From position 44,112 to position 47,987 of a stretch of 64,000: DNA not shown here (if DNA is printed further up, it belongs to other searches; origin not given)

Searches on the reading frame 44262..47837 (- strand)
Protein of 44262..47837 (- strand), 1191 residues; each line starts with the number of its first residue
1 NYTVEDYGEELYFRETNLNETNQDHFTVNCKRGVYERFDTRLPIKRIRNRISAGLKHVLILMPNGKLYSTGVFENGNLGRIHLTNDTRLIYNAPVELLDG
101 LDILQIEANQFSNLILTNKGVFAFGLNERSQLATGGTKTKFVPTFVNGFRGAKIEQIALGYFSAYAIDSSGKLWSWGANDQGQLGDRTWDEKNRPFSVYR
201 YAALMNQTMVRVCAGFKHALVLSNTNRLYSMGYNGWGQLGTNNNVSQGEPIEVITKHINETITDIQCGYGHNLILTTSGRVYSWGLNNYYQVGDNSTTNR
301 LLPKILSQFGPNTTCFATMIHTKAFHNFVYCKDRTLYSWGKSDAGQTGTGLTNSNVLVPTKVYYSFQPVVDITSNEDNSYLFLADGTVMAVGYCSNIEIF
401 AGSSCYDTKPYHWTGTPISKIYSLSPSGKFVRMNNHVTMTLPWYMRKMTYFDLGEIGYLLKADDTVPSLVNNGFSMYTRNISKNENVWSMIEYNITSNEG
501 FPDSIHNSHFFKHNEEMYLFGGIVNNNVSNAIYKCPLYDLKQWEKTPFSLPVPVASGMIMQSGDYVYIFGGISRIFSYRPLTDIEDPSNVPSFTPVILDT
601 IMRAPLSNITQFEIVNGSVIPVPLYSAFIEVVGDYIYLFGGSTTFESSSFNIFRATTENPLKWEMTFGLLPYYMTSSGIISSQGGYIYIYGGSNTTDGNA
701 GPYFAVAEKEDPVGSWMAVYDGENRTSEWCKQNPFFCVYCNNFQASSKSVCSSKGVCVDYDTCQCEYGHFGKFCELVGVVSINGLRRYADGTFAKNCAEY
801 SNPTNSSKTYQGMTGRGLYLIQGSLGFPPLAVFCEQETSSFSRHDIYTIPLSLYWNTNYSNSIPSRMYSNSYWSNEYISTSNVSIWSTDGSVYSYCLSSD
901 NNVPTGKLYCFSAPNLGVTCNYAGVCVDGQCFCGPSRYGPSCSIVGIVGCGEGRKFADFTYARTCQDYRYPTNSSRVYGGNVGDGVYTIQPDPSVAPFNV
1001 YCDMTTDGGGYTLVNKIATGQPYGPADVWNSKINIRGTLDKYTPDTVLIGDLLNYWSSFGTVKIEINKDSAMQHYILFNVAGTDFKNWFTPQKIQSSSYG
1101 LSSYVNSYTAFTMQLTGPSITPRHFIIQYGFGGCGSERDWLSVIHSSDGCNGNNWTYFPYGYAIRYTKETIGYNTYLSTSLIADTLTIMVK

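Call 30: search_protein_families(library=pfam, proteins=[window:44262-47837:-], max_evalue=0.01)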
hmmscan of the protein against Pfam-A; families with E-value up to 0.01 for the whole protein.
window:44262-47837:- (1191 aa): 12 families
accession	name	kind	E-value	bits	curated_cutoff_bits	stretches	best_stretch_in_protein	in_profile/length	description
PF25390.1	WD40_RLD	-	9.4e-66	223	150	2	143-398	22-277/363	RCC1-like domain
PF00415.24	RCC1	-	8.1e-44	148.4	21.7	5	227-275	3-50/50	Regulator of chromosome condensation (RCC1) repeat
PF13540.12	RCC1_2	-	2e-36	123.3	22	3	262-291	1-30/30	Regulator of chromosome condensation (RCC1) repeat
PF24681.1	Kelch_KLHDC2_KLHL20_DRC7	-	1.5e-09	37.9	50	2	499-572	47-173/221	KLHDC2/KLHL20/DRC7 Kelch-repeats domain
PF00147.23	Fibrinogen_C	-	1.6e-07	31.8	22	1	979-1021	11-53/221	Fibrinogen beta and gamma chains, C-terminal globular domain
PF25384.1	Alsin_RLD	-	2.1e-07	31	100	0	262-296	277-311/405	Alsin RCC1-like domain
PF13964.12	Kelch_6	-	7.9e-07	29.3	25.3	0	631-649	9-26/50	Kelch motif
PF07646.21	Kelch_2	-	3.9e-05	23.8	21.3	0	678-731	5-43/48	Kelch motif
PF23106.1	EGF_Teneurin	-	0.00012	22.5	24.3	0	751-775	5-28/30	Teneurin-like EGF domain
PF13415.12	Kelch_3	-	0.0011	19.6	22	0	514-541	1-26/48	Galactose oxidase, central domain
PF18720.7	EGF_Tenascin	-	0.0014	19.1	25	0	920-943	6-29/29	Tenascin EGF domain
PF01344.31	Kelch_1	-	0.0086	16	20.1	0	629-646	7-23/46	Kelch motif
